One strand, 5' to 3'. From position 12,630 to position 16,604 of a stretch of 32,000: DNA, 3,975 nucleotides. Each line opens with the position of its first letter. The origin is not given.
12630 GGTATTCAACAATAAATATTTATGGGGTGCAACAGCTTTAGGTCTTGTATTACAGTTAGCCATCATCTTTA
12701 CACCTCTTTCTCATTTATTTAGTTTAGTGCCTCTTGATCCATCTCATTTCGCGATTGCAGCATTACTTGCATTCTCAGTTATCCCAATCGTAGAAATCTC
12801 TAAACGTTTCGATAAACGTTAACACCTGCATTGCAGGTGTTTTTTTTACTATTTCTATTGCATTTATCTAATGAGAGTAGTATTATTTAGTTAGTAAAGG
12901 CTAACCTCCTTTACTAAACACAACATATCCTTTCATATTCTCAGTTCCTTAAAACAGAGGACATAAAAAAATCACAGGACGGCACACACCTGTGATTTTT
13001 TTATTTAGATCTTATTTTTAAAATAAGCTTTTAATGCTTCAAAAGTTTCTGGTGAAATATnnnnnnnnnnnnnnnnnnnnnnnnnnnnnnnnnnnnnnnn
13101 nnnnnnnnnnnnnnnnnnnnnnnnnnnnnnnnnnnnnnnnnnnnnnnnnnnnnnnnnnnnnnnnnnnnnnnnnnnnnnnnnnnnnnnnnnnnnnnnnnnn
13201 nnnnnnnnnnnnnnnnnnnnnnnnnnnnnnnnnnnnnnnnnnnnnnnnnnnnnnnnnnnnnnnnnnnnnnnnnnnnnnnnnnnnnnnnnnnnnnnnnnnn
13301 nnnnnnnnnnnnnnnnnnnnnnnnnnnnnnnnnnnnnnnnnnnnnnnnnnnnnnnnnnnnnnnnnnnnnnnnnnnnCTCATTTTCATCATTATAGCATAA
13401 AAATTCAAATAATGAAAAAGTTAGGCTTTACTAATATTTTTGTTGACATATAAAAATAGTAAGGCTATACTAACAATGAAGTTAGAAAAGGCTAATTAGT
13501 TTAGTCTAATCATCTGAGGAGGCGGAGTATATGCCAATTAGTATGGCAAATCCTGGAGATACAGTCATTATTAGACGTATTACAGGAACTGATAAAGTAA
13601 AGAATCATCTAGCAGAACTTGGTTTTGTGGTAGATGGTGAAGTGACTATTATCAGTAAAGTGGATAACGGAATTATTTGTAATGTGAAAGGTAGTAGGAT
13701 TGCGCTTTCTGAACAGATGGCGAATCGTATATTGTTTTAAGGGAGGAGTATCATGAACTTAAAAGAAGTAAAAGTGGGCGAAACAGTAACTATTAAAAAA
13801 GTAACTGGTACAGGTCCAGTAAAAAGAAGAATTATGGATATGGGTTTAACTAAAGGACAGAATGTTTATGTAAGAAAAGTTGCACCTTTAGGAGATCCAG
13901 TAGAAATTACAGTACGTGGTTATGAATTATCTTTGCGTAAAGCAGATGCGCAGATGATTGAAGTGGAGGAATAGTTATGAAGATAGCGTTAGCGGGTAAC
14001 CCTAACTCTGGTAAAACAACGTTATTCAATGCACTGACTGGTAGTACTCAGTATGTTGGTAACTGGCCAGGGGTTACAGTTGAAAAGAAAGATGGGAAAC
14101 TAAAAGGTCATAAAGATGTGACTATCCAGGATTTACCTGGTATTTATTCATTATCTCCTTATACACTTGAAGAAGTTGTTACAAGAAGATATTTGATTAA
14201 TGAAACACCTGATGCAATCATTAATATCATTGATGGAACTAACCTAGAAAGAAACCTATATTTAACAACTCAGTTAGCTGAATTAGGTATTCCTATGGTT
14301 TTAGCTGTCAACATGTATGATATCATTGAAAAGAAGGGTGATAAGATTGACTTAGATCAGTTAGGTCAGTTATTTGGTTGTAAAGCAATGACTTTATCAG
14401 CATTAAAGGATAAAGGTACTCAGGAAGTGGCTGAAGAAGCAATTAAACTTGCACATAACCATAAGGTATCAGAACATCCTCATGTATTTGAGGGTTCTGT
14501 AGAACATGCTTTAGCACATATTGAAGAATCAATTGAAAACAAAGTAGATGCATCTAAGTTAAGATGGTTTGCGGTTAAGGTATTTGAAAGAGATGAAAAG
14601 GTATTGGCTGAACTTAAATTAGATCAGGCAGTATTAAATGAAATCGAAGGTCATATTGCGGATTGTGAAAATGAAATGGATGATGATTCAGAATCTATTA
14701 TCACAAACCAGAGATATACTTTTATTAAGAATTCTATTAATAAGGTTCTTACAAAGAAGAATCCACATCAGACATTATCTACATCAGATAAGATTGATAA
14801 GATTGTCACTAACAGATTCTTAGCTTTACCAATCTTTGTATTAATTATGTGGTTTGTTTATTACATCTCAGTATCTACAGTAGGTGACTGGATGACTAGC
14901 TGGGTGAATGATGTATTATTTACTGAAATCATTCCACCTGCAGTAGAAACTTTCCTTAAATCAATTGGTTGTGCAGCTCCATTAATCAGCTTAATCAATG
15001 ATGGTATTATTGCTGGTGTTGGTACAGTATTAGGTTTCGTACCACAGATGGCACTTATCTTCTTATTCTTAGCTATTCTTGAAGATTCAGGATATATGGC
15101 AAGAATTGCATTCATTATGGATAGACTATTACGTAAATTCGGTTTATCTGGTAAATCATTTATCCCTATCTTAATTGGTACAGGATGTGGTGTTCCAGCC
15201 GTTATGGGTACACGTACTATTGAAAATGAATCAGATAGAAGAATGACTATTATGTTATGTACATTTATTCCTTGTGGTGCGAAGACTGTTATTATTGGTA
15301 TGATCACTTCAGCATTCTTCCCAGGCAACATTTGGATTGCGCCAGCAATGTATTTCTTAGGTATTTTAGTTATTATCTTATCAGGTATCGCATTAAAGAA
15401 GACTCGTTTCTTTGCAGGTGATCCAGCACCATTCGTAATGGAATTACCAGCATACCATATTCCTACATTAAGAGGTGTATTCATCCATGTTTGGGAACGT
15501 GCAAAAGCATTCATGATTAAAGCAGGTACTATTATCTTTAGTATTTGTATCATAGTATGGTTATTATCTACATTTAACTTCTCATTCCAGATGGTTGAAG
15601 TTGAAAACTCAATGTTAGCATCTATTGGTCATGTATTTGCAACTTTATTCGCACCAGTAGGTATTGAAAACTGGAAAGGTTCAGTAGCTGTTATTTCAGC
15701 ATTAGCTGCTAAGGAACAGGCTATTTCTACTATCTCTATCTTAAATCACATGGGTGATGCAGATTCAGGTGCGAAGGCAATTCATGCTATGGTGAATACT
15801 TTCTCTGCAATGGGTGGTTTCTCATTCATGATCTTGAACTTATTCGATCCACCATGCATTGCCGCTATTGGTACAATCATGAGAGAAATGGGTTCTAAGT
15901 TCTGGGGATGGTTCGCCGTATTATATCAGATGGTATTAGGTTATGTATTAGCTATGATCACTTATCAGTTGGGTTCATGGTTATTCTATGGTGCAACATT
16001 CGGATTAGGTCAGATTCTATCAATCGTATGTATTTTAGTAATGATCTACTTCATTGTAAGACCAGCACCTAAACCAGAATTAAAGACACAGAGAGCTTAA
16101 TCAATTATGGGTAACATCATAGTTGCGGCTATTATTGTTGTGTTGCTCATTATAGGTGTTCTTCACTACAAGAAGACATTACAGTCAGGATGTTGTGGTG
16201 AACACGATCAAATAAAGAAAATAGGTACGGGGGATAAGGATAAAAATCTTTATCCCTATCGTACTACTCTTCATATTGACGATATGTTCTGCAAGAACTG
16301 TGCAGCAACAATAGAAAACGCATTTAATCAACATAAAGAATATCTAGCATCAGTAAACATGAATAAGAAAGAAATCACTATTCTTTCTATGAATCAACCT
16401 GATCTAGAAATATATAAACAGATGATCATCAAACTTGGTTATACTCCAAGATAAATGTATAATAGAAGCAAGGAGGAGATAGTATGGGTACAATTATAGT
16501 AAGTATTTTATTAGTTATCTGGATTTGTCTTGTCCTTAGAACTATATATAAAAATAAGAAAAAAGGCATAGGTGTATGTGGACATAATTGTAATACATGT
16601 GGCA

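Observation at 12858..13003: Candidate metal-responsive small RNA with anti-Shine-Dalgarno motifs between the Mn-riboswitch ATPase and the DtxR-family regulator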

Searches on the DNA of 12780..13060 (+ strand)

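Call 4: search_rna_families(source=window, start=12780, end=13060, threshold=evalue, max_evalue=10)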
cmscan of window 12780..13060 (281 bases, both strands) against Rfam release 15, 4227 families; matches with E-value up to 10: 25.
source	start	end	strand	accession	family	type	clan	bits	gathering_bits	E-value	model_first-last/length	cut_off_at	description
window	12959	13038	+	RF02351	psRNA14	Gene; sRNA;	-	33.2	60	0.00041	1-84/84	no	Proteobacteria sRNA psRNA14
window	12930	13050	+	RF02579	tsr26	Gene; sRNA;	-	24.8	141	0.073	1-122/122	no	S. aureus tsr26 small RNA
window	12960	13060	-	RF02363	Yfr11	Gene; sRNA;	-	24.2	44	0.077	29-144/144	5'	Cyanobacterial functional RNA 11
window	12811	12917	-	RF02644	Spy490380c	Gene; sRNA;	-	24.1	65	0.62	1-96/96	no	S. pyogenes small RNA Spy490380c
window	12965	13040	-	RF02057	STnc40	Gene; sRNA;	-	23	45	0.068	1-70/70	no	Salmonella enterica sRNA STnc40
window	12935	13006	+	RF02063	STnc350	Gene; sRNA;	-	20.5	60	0.13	1-68/68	no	Salmonella enterica sRNA STnc350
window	12965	13046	-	RF02083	OrzO-P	Gene; antitoxin;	-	19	60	0.84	1-76/76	no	OrzO-P RNA antitoxin family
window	12939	13053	-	RF04358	Plastid-ndhA-ndhB-3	Intron;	CL00155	18.5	90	5.7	1-171/171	no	Plastid-ndhA-ndhB-3 group II-D5 intron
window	12982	13023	-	RF02068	STnc480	Gene; sRNA;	-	18.2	72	3.4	1-72/72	no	Enterobacterial sRNA STnc480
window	12943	13045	-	RF00652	MIR478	Gene; miRNA;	-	18.1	50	1.7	1-91/91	no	MIR478 microRNA precursor family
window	12962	13005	-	RF03664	MIR6288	Gene; miRNA;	-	16.9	74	1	1-92/92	no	MIR6288 microRNA precursor family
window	13025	13046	-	RF01113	BMV3_UPD-PK3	Cis-reg;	-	16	36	9.2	1-23/23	no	Pseudoknot of upstream pseudoknot domain (UPD) of the 3'UTR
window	12780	12934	-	RF01477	rli43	Gene; sRNA;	-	15.2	100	0.15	1-192/255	3'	Listeria sRNA rli43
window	12947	13048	+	RF02555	hveRNA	Gene; rRNA;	-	15.2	90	6.2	1-124/124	no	mt-5S-like H. vermiformis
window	12811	12917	-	RF02073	STnc260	Gene; sRNA;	-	15.1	100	8.6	1-176/176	no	Salmonella enterica sRNA STnc260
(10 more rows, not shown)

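Call 47: build_rna_model(alignment_id=A4, structure=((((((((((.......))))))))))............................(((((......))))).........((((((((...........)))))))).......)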
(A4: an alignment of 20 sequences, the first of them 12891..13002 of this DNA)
Model R1 built from alignment A4 (20 sequences, 114 columns); structure: as given.
model positions 111; base pairs 23; branch points 2; effective number of sequences 1.07; information 0.592 bits per position. Calibrated on 0.2 Mb of random sequence (short: E-values are rough).
structure used (alignment columns):
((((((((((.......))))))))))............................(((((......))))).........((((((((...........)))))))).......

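Call 48: search_with_rna_model(model_id=R1, sources=[window, L001, L002, L003, L004, L005, L006, L007, L008, L009, L010, L011, L012, L013, L014, L015, L016, L017, L018, L019, L020, L021, L022, L023, L024, L025, L026, L027, L028, L029, L030, L031, L032, L033, L034, L035, L036, L037, L038, L039, L040, L041, L042, L043, L044, L047, L048, L049, L051, L052, L054, L055, L056, L057, L064, L065, L066, L069, L070, L075, L077, L086, L087, L089, L092, L093], max_evalue=1, make_alignment=true)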
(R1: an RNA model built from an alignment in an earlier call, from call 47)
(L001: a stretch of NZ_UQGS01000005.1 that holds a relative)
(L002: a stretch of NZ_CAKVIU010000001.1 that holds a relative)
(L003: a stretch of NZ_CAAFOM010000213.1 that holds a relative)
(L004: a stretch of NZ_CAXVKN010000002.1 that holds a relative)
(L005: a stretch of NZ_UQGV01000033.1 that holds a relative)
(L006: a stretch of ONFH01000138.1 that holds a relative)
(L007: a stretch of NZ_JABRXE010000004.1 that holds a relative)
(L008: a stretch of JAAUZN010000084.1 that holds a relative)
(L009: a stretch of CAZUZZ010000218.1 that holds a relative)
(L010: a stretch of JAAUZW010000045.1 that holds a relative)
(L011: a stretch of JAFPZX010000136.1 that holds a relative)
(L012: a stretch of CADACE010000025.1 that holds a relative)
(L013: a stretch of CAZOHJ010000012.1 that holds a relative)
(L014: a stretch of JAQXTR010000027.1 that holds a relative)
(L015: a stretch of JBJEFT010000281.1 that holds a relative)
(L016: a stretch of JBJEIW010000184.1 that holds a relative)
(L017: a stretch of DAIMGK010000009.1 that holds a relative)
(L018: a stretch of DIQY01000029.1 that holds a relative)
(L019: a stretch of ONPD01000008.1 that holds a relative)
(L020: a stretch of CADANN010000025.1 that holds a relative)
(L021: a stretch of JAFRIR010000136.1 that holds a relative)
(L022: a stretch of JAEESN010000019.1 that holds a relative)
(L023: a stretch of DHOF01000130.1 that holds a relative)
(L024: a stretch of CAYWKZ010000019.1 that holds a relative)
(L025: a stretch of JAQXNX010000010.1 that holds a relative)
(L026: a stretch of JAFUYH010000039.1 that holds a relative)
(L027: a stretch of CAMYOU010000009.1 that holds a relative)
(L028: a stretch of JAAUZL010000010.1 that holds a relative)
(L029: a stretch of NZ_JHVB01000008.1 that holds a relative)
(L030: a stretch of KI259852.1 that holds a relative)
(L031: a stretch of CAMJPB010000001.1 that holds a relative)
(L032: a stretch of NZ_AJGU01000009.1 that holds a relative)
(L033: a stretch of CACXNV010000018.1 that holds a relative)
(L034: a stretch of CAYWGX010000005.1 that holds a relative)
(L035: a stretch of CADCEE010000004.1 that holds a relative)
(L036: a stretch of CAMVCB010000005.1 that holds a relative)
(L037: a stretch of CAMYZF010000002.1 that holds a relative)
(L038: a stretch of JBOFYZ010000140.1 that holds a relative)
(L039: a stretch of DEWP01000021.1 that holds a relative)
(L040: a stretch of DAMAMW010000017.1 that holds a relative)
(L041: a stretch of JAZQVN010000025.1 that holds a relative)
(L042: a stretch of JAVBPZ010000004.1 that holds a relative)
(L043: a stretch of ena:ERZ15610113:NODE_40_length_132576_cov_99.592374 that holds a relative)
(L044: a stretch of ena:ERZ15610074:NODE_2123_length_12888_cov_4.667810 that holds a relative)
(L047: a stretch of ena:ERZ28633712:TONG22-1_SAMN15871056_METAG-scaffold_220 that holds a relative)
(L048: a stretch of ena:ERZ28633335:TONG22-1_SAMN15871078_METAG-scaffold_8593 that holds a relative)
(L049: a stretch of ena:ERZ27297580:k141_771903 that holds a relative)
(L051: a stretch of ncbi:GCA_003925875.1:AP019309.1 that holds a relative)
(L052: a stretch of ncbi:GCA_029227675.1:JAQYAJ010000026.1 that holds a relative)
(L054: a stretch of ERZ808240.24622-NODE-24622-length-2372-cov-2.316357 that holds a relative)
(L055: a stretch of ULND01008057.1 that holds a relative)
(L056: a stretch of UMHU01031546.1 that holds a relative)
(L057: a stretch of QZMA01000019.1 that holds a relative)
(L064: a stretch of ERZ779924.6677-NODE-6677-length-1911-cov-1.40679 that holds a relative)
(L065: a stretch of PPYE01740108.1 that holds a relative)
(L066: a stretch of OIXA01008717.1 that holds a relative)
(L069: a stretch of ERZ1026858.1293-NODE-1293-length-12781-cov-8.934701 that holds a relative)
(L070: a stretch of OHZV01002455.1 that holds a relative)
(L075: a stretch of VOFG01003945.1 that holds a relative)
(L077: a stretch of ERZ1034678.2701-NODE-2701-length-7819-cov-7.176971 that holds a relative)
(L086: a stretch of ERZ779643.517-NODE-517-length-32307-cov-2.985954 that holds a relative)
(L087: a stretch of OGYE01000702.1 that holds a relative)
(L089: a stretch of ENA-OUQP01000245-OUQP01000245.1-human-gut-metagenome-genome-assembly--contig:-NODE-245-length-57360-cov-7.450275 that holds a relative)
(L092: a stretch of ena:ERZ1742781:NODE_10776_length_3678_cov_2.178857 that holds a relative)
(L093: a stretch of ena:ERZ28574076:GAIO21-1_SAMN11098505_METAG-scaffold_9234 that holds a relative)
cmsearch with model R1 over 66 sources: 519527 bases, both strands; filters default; matches with E-value up to 1: 63.
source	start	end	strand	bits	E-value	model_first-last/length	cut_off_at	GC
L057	9266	9376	-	145.4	1.3e-22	1-111/111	no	0.34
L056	2923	3033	+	144.5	1.9e-22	1-111/111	no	0.35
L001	4375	4484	-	142.8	3.8e-22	1-111/111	no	0.35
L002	4375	4484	-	142.8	3.8e-22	1-111/111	no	0.35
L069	478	587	-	142.8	3.8e-22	1-111/111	no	0.35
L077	335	444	-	142.4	4.5e-22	1-111/111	no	0.34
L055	9452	9561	+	142.2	4.7e-22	1-111/111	no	0.35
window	12891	13002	+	141.2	7.2e-22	1-111/111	no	0.35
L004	4374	4483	-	139.1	1.7e-21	1-111/111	no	0.35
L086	3822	3932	-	139.1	1.7e-21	1-111/111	no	0.34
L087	4644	4753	-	137.9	2.7e-21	1-111/111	no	0.34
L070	1423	1531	+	136.5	4.9e-21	1-111/111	no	0.35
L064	1779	1887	+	133.8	1.4e-20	1-111/111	no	0.34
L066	2728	2836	+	133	2e-20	1-111/111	no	0.32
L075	7653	7764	-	131.4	3.8e-20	1-111/111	no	0.36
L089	2513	2620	-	131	4.3e-20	1-111/111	no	0.34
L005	4375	4483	-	130.9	4.6e-20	1-111/111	no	0.36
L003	4375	4484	-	130.3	5.9e-20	1-111/111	no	0.37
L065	231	339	-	130.2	6.1e-20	1-111/111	no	0.33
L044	3863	3971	-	115.4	2.4e-17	1-111/111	no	0.37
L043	3863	3972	-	115.1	2.7e-17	1-111/111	no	0.35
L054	2165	2274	-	112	9.3e-17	1-111/111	no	0.33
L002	4333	4412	+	37.3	0.0012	1-111/111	no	0.28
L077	303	372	+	35.9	0.0021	1-111/111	no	0.27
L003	4333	4412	+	35.4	0.0026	1-111/111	no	0.31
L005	4333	4412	+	35.3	0.0028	1-111/111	no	0.3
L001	4343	4412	+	35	0.0031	1-111/111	no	0.26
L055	9524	9593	-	35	0.0031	1-111/111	no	0.26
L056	2996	3065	-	35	0.0031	1-111/111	no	0.26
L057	9234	9303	+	35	0.0031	1-111/111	no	0.26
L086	3790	3859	+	35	0.0031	1-111/111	no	0.26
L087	4612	4681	+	35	0.0031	1-111/111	no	0.26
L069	446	515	+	34.5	0.0037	1-111/111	no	0.26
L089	2596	2697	+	32.2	0.0094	1-111/111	no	0.3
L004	4333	4411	+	32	0.011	1-111/111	no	0.27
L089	2413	2550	+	31.2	0.014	1-111/111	no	0.34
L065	190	268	+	31.2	0.014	1-111/111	no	0.28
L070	1494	1572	-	31.2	0.014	1-111/111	no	0.28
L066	2799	2877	-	31.2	0.015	1-111/111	no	0.25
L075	7610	7690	+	30.6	0.018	1-111/111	no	0.27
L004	4458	4560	+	29.6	0.027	1-111/111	no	0.3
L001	4460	4555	+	29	0.035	1-111/111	no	0.28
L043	3780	3901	+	29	0.035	1-111/111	no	0.34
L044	3780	3901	+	29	0.035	1-111/111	no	0.34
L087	4729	4830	+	28.9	0.036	1-111/111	no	0.31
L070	1347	1447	-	28.6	0.04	1-111/111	no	0.3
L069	563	665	+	28.3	0.046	1-111/111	no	0.35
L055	9376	9476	-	27.8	0.057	1-111/111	no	0.32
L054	2127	2202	+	27.6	0.061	1-111/111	no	0.29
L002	4460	4561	+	27.3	0.067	1-111/111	no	0.3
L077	420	521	+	27.1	0.075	1-111/111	no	0.29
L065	315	415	+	26.8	0.085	1-111/111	no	0.28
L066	2652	2752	-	25.9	0.12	1-111/111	no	0.31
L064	1850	1911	-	25.7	0.13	27-111/111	5'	0.31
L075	7738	7837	+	25.5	0.14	1-111/111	no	0.3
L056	2848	2948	-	24.6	0.21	1-111/111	no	0.32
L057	9351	9452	+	23.2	0.36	1-111/111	no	0.3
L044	3946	4049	+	22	0.58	1-111/111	no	0.28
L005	4458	4562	+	21.7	0.65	1-111/111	no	0.33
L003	4459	4560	+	21.5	0.73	1-111/111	no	0.33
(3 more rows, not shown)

Alignment A7: 63 matches aligned to the model, 191 columns, each read 5' to 3' on its own strand. Consensus structure (alignment columns), stored with it:
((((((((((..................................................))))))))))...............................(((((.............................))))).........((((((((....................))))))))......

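Call 49: search_with_rna_model(model_id=R1, sources=[window, L001, L003, L004, L005, L043, L044, L054, L055, L056, L057, L064, L065, L066, L070, L075, L077, L086, L087, L089], max_evalue=1e-10, make_alignment=true)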
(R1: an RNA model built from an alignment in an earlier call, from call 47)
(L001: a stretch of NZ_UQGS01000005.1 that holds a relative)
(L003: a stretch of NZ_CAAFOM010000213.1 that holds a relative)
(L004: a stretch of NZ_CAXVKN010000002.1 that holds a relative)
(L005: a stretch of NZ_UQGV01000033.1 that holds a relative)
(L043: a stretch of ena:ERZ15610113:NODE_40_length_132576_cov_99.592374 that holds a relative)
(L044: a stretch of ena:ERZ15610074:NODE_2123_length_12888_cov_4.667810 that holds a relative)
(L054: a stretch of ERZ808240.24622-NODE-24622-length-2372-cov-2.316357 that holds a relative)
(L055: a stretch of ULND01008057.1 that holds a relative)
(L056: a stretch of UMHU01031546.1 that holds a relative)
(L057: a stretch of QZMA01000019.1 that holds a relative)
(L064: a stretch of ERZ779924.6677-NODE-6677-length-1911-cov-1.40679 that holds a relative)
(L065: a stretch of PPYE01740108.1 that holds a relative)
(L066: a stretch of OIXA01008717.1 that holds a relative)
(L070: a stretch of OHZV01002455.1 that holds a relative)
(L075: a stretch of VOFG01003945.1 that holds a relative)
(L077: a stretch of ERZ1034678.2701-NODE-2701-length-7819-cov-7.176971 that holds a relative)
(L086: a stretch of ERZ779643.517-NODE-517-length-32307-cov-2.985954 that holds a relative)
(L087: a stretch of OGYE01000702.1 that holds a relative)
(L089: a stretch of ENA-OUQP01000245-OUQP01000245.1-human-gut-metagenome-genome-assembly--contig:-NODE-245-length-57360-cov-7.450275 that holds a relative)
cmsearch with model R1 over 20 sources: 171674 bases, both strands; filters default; matches with E-value up to 1e-10: 20.
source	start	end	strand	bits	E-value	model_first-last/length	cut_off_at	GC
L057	9266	9376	-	145.4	4.3e-23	1-111/111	no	0.34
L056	2923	3033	+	144.5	6.3e-23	1-111/111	no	0.35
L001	4375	4484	-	142.8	1.3e-22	1-111/111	no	0.35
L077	335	444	-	142.4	1.5e-22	1-111/111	no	0.34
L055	9452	9561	+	142.2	1.6e-22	1-111/111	no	0.35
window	12891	13002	+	141.2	2.4e-22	1-111/111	no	0.35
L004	4374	4483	-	139.1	5.5e-22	1-111/111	no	0.35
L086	3822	3932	-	139.1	5.6e-22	1-111/111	no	0.34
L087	4644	4753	-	137.9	9e-22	1-111/111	no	0.34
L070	1423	1531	+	136.5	1.6e-21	1-111/111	no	0.35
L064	1779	1887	+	133.8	4.7e-21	1-111/111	no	0.34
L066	2728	2836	+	133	6.6e-21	1-111/111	no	0.32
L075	7653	7764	-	131.4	1.3e-20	1-111/111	no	0.36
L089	2513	2620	-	131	1.4e-20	1-111/111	no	0.34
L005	4375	4483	-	130.9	1.5e-20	1-111/111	no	0.36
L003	4375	4484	-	130.3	2e-20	1-111/111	no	0.37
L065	231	339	-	130.2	2e-20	1-111/111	no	0.33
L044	3863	3971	-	115.4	7.9e-18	1-111/111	no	0.37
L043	3863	3972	-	115.1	8.9e-18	1-111/111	no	0.35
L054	2165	2274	-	112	3.1e-17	1-111/111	no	0.33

Alignment A8: 20 matches aligned to the model, 114 columns, each read 5' to 3' on its own strand. Consensus structure (alignment columns), stored with it:
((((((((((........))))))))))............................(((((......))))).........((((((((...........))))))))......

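Call 64: search_dna_similar(query=window:12850-13003:+, collection=plasmids, mode=distant, max_evalue=0.001, max_rows=5)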
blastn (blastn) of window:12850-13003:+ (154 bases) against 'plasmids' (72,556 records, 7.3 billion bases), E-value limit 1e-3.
No match.

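Call 65: search_dna_similar(query=window:12850-13003:+, collection=phages, mode=distant, max_evalue=0.001, max_rows=5)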
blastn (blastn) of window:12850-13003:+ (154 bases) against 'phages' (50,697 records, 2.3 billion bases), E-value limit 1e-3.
No match.

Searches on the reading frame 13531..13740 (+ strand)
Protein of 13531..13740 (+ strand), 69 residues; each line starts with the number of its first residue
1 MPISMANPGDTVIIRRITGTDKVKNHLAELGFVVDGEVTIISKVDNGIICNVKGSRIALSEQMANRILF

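Call 6: search_protein_families(library=pfam, proteins=[window:13531-13740:+])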
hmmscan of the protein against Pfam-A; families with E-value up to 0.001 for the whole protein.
window:13531-13740:+ (69 aa): 1 family
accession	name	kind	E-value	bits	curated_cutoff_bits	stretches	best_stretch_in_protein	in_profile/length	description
PF04023.20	FeoA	-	3.8e-15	56.2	23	1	1-68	1-71/74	FeoA domain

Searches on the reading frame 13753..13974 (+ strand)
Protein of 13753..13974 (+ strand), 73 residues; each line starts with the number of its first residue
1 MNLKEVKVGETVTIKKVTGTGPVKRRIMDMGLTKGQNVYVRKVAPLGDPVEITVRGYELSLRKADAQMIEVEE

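Call 6: search_protein_families(library=pfam, proteins=[window:13753-13974:+])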
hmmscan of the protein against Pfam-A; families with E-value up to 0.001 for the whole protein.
window:13753-13974:+ (73 aa): 1 family
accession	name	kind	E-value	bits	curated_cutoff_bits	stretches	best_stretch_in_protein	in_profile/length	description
PF04023.20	FeoA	-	2.5e-23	82.4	23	1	1-72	1-73/74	FeoA domain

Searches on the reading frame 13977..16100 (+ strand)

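Call 6: search_protein_families(library=pfam, proteins=[window:13977-16100:+])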
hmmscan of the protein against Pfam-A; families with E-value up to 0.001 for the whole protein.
window:13977-16100:+ (707 aa): 6 families
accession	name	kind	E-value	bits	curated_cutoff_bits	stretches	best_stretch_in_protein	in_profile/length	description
PF02421.24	FeoB_N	-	1.7e-63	213.3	27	1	2-154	2-155/156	Ferrous iron transport protein B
PF07670.19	Gate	-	2.3e-29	102.3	29.6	2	352-445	2-102/104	Nucleoside recognition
PF07664.17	FeoB_C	-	9.9e-22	76.9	26.6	1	456-508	2-54/54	Ferrous iron transport protein B C terminus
PF17910.6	FeoB_Cyto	-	1.2e-21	77.3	23.4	1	173-259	3-90/90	FeoB cytosolic helical domain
PF01926.29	MMR_HSR1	-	1e-19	71.1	21.9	1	2-112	1-112/113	50S ribosome-binding GTPase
PF09439.16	SRPRB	-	0.00031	20.6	25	1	3-97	6-92/178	Signal recognition particle receptor beta subunit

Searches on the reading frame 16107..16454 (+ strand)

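Call 6: search_protein_families(library=pfam, proteins=[window:16107-16454:+])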
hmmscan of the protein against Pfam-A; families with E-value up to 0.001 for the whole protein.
window:16107-16454:+ (115 aa): 1 family
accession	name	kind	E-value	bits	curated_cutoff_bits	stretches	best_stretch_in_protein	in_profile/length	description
PF00403.32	HMA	-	0.00023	21.9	24.8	1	54-94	1-42/62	Heavy-metal-associated domain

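Call 29: search_protein_families(library=ncbifam, proteins=[window:16107-16454:+], max_evalue=0.001)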
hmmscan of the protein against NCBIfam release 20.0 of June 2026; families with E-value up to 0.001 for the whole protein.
window:16107-16454:+ (115 aa): 0 families
